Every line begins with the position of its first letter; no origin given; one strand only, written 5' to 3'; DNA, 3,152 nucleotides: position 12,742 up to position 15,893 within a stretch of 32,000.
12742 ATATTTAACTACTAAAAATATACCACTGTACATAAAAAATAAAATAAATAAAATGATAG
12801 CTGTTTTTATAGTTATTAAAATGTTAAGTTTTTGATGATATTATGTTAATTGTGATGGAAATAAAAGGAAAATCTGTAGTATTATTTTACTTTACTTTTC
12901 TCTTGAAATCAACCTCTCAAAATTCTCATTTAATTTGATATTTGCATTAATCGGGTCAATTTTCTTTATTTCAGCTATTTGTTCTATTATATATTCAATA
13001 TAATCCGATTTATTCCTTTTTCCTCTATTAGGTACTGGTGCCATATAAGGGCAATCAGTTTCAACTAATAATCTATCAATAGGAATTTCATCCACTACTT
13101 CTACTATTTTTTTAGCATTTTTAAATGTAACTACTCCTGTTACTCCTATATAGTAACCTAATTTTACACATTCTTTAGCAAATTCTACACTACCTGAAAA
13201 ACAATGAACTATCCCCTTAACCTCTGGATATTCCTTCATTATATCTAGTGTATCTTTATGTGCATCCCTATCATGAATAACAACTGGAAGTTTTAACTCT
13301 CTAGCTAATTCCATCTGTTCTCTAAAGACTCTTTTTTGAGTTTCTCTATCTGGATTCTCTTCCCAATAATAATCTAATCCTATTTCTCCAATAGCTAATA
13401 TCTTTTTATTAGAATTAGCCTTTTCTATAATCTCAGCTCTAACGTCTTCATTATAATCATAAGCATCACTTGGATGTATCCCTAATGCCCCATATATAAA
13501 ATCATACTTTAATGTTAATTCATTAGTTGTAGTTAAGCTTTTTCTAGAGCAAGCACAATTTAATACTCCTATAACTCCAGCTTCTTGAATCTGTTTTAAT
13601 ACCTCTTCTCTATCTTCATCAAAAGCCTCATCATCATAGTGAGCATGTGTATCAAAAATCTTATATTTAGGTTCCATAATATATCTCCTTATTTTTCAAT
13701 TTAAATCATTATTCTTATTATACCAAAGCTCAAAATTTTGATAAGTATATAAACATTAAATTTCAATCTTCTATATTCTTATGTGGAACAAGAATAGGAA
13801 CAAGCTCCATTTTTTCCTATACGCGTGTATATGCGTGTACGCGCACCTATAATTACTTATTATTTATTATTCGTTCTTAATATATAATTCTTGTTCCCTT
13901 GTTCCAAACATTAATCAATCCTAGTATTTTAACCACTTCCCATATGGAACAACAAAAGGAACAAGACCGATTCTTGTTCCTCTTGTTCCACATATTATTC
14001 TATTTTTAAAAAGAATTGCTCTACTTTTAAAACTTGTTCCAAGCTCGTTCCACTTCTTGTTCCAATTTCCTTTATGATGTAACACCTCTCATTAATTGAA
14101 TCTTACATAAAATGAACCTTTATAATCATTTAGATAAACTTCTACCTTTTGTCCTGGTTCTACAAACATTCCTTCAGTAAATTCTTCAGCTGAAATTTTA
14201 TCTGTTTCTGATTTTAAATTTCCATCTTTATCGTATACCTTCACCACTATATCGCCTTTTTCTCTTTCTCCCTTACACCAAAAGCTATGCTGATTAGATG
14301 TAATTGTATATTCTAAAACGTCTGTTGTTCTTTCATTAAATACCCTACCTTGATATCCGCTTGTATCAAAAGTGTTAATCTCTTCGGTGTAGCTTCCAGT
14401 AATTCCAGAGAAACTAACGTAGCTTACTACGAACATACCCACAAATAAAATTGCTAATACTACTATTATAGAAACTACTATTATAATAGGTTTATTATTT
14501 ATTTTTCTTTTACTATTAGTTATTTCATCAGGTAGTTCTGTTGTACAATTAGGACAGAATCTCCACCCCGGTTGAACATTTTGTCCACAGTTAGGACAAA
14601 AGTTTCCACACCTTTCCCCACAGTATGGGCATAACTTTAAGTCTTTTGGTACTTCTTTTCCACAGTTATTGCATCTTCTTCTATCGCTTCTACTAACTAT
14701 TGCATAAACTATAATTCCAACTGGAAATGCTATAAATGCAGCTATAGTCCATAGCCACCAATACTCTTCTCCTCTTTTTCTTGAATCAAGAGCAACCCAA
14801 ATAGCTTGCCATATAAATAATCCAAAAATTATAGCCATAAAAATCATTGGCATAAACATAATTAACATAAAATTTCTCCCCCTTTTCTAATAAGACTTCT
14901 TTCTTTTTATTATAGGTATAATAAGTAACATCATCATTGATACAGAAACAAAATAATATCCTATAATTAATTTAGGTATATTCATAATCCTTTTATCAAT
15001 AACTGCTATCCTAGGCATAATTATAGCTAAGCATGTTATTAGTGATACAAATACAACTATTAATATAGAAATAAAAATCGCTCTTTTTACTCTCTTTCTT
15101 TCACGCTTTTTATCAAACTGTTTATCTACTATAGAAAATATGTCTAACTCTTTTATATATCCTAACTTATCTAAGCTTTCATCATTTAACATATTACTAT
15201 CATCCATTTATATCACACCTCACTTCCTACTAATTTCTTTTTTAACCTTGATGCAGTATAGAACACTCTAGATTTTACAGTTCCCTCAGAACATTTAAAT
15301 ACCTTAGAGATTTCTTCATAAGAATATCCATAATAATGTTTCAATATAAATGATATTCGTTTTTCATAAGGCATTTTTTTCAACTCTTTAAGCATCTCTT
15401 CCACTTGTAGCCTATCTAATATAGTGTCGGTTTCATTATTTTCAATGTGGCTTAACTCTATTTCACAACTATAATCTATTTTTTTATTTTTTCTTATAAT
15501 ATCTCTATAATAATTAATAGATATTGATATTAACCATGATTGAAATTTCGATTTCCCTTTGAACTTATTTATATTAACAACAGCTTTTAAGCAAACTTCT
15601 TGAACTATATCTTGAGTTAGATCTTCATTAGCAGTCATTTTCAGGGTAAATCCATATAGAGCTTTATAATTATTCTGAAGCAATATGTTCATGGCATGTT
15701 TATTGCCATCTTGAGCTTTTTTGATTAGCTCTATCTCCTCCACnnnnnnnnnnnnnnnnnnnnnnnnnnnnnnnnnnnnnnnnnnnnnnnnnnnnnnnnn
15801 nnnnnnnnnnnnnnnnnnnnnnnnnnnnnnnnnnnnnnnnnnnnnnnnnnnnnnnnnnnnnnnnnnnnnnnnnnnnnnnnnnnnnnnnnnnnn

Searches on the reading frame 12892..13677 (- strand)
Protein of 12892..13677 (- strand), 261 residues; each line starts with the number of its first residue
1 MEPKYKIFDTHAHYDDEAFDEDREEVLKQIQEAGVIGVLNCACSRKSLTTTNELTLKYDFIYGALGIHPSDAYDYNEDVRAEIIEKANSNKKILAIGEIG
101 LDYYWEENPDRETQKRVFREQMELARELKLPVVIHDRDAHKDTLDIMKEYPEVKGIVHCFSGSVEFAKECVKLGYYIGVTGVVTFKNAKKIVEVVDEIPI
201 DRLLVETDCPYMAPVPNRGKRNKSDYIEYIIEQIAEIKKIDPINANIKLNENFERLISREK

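Call 7: search_protein_families(library=pfam, proteins=[window:12892-13677:-], max_evalue=0.01)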
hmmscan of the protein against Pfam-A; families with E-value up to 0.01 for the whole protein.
window:12892-13677:- (261 aa): 2 families
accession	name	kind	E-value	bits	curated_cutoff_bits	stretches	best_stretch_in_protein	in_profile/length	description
PF01026.27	TatD_DNase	-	1.3e-89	300.3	27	1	8-257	1-252/253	TatD related DNase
PF04909.20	Amidohydro_2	-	0.0055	16.9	26.4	0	107-211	116-249/289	Amidohydrolase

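Call 9: find_encoding_contigs(protein=window:12892-13677:-, flank=6000, max_places=10)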
Protein window:12892-13677:- (261 aa): 22 contigs read that carry it; 10 places shown.
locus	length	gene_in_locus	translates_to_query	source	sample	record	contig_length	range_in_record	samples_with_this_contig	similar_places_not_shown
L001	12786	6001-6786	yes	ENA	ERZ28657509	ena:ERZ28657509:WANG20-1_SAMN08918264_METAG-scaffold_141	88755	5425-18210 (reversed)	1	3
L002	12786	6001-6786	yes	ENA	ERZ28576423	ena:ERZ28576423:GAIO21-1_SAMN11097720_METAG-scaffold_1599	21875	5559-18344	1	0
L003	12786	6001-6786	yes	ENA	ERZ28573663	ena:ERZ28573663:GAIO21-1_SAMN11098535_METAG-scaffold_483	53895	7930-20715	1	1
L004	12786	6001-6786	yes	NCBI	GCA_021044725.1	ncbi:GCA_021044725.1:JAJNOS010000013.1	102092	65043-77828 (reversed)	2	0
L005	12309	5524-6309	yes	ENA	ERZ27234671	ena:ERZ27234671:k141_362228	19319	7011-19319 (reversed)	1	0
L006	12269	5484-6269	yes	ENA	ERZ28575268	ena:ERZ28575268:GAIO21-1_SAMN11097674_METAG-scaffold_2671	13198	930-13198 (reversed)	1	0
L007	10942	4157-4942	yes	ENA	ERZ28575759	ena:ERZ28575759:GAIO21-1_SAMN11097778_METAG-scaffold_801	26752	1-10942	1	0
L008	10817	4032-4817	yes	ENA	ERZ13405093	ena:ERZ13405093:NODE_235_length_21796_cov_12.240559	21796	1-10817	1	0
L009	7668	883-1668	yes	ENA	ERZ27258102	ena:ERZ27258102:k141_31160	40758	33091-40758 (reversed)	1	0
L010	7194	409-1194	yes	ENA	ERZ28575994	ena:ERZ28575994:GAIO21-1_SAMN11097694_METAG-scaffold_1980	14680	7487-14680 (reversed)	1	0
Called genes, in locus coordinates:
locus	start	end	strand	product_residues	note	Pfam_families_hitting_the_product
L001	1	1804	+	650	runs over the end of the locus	PF00133:tRNA-synt_1, PF01406:tRNA-synt_1e (faint), PF01921:tRNA-synt_1f (faint), PF09334:tRNA-synt_1g, PF00133:tRNA-synt_1, PF08264:Anticodon_1 (weak), PF19303:Anticodon_3, PF01588:tRNA_bind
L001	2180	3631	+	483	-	PF00133:tRNA-synt_1, PF01406:tRNA-synt_1e (weak), PF09334:tRNA-synt_1g, PF08264:Anticodon_1 (weak)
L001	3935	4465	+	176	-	PF07638:Sigma70_ECF, PF04542:Sigma70_r2, PF08281:Sigma70_r4_2, PF04545:Sigma70_r4 (weak)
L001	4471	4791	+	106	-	-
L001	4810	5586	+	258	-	PF17032:Zn_ribbon_15 (faint), PF24460:DUF7575 (faint), PF12773:DZR, PF13248:Zn_ribbon_3, PF13240:Zn_Ribbon_1 (weak)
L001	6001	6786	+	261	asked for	PF01026:TatD_DNase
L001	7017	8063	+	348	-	PF03990:DUF348, PF07501:G5, PF06725:3D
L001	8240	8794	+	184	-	PF01751:Toprim, PF13662:Toprim_4 (weak), PF13331:DUF4093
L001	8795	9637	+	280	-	PF00398:RrnaAD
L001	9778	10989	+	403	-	PF25538:DUF7922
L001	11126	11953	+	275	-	PF26353:YhfM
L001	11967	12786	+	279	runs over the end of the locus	PF03308:MeaB (weak), PF02374:ArsA_ATPase (weak), PF09140:MipZ (weak), PF10609:ParA, PF13614:AAA_31, PF01656:CbiA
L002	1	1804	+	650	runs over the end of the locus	PF00133:tRNA-synt_1, PF01406:tRNA-synt_1e (faint), PF01921:tRNA-synt_1f (faint), PF09334:tRNA-synt_1g, PF00133:tRNA-synt_1, PF08264:Anticodon_1 (weak), PF19303:Anticodon_3, PF01588:tRNA_bind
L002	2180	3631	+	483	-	PF00133:tRNA-synt_1, PF01406:tRNA-synt_1e (weak), PF09334:tRNA-synt_1g, PF08264:Anticodon_1 (weak)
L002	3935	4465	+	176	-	PF07638:Sigma70_ECF, PF04542:Sigma70_r2, PF08281:Sigma70_r4_2, PF04545:Sigma70_r4 (weak)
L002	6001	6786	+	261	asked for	PF01026:TatD_DNase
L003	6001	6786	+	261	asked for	PF01026:TatD_DNase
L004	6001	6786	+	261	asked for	PF01026:TatD_DNase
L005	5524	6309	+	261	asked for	PF01026:TatD_DNase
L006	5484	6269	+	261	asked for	PF01026:TatD_DNase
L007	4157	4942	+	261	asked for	PF01026:TatD_DNase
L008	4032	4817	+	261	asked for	PF01026:TatD_DNase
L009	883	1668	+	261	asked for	PF01026:TatD_DNase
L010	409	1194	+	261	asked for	PF01026:TatD_DNase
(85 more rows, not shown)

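Call 38: find_related_loci(query=window:12892-13677:-, collection=metagenome_contigs, flank=6000)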
Query window:12892-13677:- (261 aa) in metagenome_contigs; peptide patterns used: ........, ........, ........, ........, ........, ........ (x = any residue, [..] = any of these).
599 stretches matched a pattern (row limit reached: there are more); 559 encode a relative of the query (tblastn E <= 1e-3); the best 80 are kept; 80 distinct loci.
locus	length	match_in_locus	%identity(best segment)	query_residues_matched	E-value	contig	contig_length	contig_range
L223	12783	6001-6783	90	1-261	2e-162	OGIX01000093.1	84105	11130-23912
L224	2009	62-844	79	1-261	3e-149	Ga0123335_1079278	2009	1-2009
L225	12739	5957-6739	77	1-261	1e-138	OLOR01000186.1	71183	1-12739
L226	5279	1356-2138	77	1-261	1e-139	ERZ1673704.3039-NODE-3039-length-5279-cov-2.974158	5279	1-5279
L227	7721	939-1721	77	1-261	1e-138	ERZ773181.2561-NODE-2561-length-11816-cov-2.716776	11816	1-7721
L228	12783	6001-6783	77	1-261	2e-138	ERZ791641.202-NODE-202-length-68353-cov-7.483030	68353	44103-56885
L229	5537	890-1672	77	1-261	3e-139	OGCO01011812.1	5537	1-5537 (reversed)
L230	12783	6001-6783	77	1-261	2e-138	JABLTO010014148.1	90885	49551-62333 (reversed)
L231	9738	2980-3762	77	1-261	1e-138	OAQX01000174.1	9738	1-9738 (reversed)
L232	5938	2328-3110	78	1-261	1e-138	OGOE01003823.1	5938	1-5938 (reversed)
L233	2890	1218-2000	77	1-261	6e-144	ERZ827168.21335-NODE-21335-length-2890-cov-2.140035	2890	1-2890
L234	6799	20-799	77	2-261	5e-137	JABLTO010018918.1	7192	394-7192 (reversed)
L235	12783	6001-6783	77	1-261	5e-137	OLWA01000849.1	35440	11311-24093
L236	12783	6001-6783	77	1-261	5e-137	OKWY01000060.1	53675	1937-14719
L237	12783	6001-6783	76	1-261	2e-136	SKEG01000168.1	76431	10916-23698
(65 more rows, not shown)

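Call 80: list_cluster_members(proteins=[window:12892-13677:-, window:15213-15743:-])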
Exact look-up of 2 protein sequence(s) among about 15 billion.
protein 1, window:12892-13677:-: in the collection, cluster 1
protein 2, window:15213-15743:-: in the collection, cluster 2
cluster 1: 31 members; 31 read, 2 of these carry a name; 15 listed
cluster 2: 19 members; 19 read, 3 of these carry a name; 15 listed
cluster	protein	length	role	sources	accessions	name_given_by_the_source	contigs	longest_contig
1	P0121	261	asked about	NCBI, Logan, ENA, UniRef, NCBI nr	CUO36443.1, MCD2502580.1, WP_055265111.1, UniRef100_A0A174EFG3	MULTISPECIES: TatD family hydrolase [Clostridium] | Mg-dependent deoxyribonuclease TatD family n=1 Tax=Clostridium disporicum TaxID=84024 ...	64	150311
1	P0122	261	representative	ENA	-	-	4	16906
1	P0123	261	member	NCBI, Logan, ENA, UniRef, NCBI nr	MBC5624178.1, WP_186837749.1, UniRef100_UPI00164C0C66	TatD family hydrolase [Clostridium sp. NSJ-49] | TatD family hydrolase n=1 Tax=Clostridium TaxID=1485 RepID=UPI00164C0C66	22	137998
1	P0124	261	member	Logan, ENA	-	-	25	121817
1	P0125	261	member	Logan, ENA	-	-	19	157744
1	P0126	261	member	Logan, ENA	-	-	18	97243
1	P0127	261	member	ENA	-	-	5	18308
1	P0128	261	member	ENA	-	-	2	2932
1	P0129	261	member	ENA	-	-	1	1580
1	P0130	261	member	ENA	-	-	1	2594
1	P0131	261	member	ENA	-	-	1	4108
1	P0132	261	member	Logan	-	-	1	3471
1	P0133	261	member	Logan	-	-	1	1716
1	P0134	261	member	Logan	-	-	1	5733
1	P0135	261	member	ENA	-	-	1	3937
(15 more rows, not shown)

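Call 81: find_encoding_contigs(protein=P0123, flank=1500, max_places=8)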
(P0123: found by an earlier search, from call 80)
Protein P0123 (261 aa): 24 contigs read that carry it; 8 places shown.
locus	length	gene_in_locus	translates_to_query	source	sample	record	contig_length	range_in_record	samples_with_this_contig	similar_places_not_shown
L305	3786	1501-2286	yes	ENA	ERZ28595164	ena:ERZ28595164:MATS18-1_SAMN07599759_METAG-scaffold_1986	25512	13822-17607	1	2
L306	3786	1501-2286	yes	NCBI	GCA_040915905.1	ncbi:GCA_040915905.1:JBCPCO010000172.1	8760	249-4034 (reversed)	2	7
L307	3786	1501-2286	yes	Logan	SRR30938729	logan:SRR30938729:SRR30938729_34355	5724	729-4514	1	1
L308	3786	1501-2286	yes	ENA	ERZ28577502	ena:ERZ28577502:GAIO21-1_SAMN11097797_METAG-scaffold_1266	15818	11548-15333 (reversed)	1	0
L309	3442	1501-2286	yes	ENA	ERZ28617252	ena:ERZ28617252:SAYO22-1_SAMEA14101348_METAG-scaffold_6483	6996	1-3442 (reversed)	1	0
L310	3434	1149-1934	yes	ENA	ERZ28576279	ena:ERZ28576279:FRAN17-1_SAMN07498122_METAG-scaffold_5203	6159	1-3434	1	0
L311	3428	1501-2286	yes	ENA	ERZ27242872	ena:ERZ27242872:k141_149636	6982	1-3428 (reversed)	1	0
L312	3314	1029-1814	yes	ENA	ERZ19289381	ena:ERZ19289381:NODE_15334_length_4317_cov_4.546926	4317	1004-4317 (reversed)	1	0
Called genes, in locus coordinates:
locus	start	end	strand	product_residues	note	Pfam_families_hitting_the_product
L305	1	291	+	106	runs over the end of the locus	-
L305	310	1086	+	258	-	PF17032:Zn_ribbon_15 (faint), PF24460:DUF7575 (faint), PF12773:DZR, PF13248:Zn_ribbon_3, PF13240:Zn_Ribbon_1 (weak)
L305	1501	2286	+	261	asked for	PF01026:TatD_DNase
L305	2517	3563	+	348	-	PF03990:DUF348, PF07501:G5, PF06725:3D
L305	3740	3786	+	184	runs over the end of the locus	PF01751:Toprim, PF13662:Toprim_4 (weak), PF13331:DUF4093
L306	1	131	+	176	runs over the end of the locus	PF07638:Sigma70_ECF, PF04542:Sigma70_r2, PF08281:Sigma70_r4_2, PF04545:Sigma70_r4 (weak)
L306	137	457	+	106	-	-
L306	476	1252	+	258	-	PF17032:Zn_ribbon_15 (faint), PF24460:DUF7575 (faint), PF12773:DZR, PF13248:Zn_ribbon_3, PF13240:Zn_Ribbon_1 (weak)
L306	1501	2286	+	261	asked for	PF01026:TatD_DNase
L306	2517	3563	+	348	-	PF03990:DUF348, PF07501:G5, PF06725:3D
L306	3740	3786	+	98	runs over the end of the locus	PF01751:Toprim, PF13662:Toprim_4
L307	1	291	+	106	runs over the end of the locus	-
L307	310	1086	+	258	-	PF17032:Zn_ribbon_15 (faint), PF24460:DUF7575 (faint), PF12773:DZR, PF13248:Zn_ribbon_3, PF13240:Zn_Ribbon_1 (weak)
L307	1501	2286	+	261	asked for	PF01026:TatD_DNase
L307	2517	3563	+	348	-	PF03990:DUF348, PF07501:G5, PF06725:3D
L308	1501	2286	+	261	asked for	PF01026:TatD_DNase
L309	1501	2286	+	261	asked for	PF01026:TatD_DNase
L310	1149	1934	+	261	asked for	PF01026:TatD_DNase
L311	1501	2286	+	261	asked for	PF01026:TatD_DNase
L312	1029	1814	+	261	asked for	PF01026:TatD_DNase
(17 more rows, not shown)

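Call 82: find_encoding_contigs(protein=P0124, flank=1500, max_places=8)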
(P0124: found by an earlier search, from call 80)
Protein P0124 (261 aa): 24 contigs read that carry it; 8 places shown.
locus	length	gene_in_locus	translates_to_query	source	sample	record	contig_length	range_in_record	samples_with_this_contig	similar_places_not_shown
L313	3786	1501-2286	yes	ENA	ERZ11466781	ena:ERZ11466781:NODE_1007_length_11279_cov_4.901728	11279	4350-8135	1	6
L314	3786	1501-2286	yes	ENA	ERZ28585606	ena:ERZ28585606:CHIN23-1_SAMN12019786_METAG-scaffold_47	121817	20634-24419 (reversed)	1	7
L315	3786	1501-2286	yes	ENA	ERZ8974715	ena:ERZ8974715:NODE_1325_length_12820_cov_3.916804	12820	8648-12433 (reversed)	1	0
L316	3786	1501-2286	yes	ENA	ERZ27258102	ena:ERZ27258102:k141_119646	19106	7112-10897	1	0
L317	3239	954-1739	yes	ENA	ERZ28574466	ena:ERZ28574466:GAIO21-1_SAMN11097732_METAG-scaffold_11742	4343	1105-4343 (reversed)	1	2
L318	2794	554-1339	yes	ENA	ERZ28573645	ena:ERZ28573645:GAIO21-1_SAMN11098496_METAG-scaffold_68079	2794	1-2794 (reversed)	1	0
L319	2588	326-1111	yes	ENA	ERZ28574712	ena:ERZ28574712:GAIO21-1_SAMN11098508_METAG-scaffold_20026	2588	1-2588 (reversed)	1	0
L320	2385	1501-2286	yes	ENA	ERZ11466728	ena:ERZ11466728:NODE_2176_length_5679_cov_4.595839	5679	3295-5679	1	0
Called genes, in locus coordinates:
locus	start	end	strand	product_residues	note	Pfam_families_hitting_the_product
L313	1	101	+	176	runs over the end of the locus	PF07638:Sigma70_ECF, PF04542:Sigma70_r2, PF08281:Sigma70_r4_2, PF04545:Sigma70_r4 (weak)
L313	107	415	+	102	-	-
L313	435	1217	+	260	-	PF17032:Zn_ribbon_15 (faint), PF24460:DUF7575 (faint), PF12773:DZR, PF13240:Zn_Ribbon_1 (weak), PF13248:Zn_ribbon_3 (weak)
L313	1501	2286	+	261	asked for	PF01026:TatD_DNase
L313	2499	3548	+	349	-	PF03990:DUF348, PF07501:G5, PF06725:3D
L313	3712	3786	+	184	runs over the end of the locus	PF01751:Toprim, PF13662:Toprim_4 (weak), PF13331:DUF4093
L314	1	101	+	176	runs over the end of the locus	PF07638:Sigma70_ECF, PF04542:Sigma70_r2, PF08281:Sigma70_r4_2, PF04545:Sigma70_r4 (weak)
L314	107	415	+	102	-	-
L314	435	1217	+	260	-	PF17032:Zn_ribbon_15 (faint), PF24460:DUF7575 (faint), PF12773:DZR, PF13240:Zn_Ribbon_1 (weak), PF13248:Zn_ribbon_3 (weak)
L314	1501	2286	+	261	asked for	PF01026:TatD_DNase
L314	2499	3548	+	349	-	PF03990:DUF348, PF07501:G5, PF06725:3D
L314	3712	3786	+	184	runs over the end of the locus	PF01751:Toprim, PF13662:Toprim_4 (weak), PF13331:DUF4093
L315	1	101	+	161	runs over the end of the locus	?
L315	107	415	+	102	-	-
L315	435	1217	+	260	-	PF17032:Zn_ribbon_15 (faint), PF24460:DUF7575 (faint), PF12773:DZR, PF13240:Zn_Ribbon_1 (weak), PF13248:Zn_ribbon_3 (weak)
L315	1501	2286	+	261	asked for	PF01026:TatD_DNase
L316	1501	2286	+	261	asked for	PF01026:TatD_DNase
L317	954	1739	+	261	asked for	PF01026:TatD_DNase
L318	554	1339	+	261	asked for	PF01026:TatD_DNase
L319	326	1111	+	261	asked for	PF01026:TatD_DNase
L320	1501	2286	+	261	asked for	PF01026:TatD_DNase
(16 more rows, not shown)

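Call 88: find_encoding_contigs(protein=P0125, flank=900, max_places=5)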
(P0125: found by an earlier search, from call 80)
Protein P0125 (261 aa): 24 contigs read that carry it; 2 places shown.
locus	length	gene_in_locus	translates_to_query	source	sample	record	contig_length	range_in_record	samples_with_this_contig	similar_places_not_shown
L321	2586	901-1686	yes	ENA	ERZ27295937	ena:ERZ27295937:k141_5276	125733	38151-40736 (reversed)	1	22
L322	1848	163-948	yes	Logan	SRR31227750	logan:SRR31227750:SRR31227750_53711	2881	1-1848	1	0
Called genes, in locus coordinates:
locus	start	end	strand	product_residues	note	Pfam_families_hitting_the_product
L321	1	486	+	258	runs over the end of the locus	PF17032:Zn_ribbon_15 (faint), PF24460:DUF7575 (faint), PF12773:DZR, PF13248:Zn_ribbon_3, PF13240:Zn_Ribbon_1 (weak)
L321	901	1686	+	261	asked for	PF01026:TatD_DNase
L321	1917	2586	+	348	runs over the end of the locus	PF03990:DUF348, PF07501:G5, PF06725:3D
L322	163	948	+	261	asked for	PF01026:TatD_DNase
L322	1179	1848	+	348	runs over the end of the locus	PF03990:DUF348, PF07501:G5, PF06725:3D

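Call 89: find_encoding_contigs(protein=P0126, flank=900, max_places=5)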
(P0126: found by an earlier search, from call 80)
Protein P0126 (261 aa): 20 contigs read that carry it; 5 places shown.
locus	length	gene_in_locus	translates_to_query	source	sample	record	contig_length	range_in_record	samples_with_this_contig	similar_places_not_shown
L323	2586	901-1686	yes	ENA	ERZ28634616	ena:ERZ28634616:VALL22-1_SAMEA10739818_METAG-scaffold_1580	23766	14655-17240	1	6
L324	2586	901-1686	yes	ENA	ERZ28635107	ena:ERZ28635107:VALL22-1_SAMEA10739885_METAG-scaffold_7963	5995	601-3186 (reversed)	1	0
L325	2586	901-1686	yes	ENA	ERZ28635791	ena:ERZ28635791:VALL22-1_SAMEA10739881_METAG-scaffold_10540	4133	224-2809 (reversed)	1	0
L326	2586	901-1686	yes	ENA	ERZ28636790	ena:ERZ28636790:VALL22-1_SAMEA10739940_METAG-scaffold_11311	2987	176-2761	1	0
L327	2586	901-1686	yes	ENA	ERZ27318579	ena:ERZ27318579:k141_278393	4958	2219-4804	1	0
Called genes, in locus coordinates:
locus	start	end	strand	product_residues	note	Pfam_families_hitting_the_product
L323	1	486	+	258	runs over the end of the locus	PF17032:Zn_ribbon_15 (faint), PF24460:DUF7575 (faint), PF12773:DZR, PF13248:Zn_ribbon_3, PF13240:Zn_Ribbon_1 (weak)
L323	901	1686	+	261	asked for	PF01026:TatD_DNase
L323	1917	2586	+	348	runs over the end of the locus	PF03990:DUF348, PF07501:G5, PF06725:3D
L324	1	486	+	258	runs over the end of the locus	PF17032:Zn_ribbon_15 (faint), PF24460:DUF7575 (faint), PF12773:DZR, PF13248:Zn_ribbon_3, PF13240:Zn_Ribbon_1 (weak)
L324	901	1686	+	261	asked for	PF01026:TatD_DNase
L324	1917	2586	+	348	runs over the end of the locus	PF03990:DUF348, PF07501:G5, PF06725:3D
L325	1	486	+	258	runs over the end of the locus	PF17032:Zn_ribbon_15 (faint), PF24460:DUF7575 (faint), PF12773:DZR, PF13248:Zn_ribbon_3, PF13240:Zn_Ribbon_1 (weak)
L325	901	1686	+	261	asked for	PF01026:TatD_DNase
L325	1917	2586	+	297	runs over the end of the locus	?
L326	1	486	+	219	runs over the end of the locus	?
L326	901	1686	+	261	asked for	PF01026:TatD_DNase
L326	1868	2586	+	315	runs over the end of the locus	?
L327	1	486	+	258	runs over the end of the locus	PF17032:Zn_ribbon_15 (faint), PF24460:DUF7575 (faint), PF12773:DZR, PF13248:Zn_ribbon_3, PF13240:Zn_Ribbon_1 (weak)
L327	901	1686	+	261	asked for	PF01026:TatD_DNase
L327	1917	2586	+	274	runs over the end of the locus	?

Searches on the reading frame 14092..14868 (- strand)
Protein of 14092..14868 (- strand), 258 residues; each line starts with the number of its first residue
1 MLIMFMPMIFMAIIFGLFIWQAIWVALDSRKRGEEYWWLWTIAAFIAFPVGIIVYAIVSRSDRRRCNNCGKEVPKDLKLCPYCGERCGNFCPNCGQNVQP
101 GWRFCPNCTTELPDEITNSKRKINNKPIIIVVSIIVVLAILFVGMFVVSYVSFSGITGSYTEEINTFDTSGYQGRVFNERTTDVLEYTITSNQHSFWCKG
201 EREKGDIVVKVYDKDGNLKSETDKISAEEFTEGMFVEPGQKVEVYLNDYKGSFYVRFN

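Call 7: search_protein_families(library=pfam, proteins=[window:14092-14868:-], max_evalue=0.01)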
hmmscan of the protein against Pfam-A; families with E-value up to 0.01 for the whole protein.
window:14092-14868:- (258 aa): 10 families
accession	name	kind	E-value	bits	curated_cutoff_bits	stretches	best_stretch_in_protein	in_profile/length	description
PF13240.11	Zn_Ribbon_1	-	6e-12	45.4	25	2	90-108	1-19/23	zinc-ribbon domain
PF13248.11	Zn_ribbon_3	-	1.1e-11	44.2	27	2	91-108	5-22/26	zinc-ribbon domain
PF24460.1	DUF7575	-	8.2e-11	41.5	28.5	2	62-86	2-26/28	Domain of unknown function (DUF7575)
PF12773.13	DZR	-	3.1e-10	40.5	27.3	1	66-108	1-44/45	Double zinc ribbon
PF17032.10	Zn_ribbon_15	-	2.1e-06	28.9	28.9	1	58-84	47-73/73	zinc-ribbon family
PF13687.11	DUF4153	-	0.00099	18.8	27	0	115-163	75-123/373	Domain of unknown function (DUF4153)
PF10571.15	UPF0547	-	0.0014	19.1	29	0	65-84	2-21/26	Uncharacterised protein family UPF0547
PF09889.16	DUF2116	-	0.0017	18.7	26.8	1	91-143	6-55/59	Probable treble clef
PF18912.6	DZR_2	-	0.0017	18.6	27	0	64-108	8-55/56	Double zinc ribbon domain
PF24463.1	DUF7577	-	0.0022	18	28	1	91-113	5-27/27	Domain of unknown function (DUF7577)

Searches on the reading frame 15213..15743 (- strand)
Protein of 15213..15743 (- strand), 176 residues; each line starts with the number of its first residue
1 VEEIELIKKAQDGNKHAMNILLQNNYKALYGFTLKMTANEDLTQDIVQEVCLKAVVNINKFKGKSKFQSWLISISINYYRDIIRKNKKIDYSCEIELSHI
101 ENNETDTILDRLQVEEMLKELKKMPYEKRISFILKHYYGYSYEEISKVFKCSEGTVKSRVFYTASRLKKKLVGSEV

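Call 7: search_protein_families(library=pfam, proteins=[window:15213-15743:-], max_evalue=0.01)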
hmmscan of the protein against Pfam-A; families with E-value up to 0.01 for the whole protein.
window:15213-15743:- (176 aa): 7 families
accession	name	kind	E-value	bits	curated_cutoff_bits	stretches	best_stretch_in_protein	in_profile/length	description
PF04542.20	Sigma70_r2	-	2.3e-12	47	24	1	22-88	2-70/71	Sigma-70 region 2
PF08281.18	Sigma70_r4_2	-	6.7e-11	42.1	25.7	1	116-161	3-48/54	Sigma-70, region 4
PF07638.17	Sigma70_ECF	-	2.9e-08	34.3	21.1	1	5-165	6-177/185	ECF sigma factor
PF04545.22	Sigma70_r4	-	5.9e-06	26.1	24.1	1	127-169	8-50/50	Sigma-70, region 4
PF12645.13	HTH_16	-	0.00037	21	22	0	5-62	2-65/65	Helix-turn-helix domain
PF06530.18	Phage_antitermQ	-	0.0044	17.4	26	1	110-169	49-108/118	Phage antitermination protein Q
PF13384.12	HTH_23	-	0.006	16.8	24.6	0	129-157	7-35/50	Homeodomain-like domain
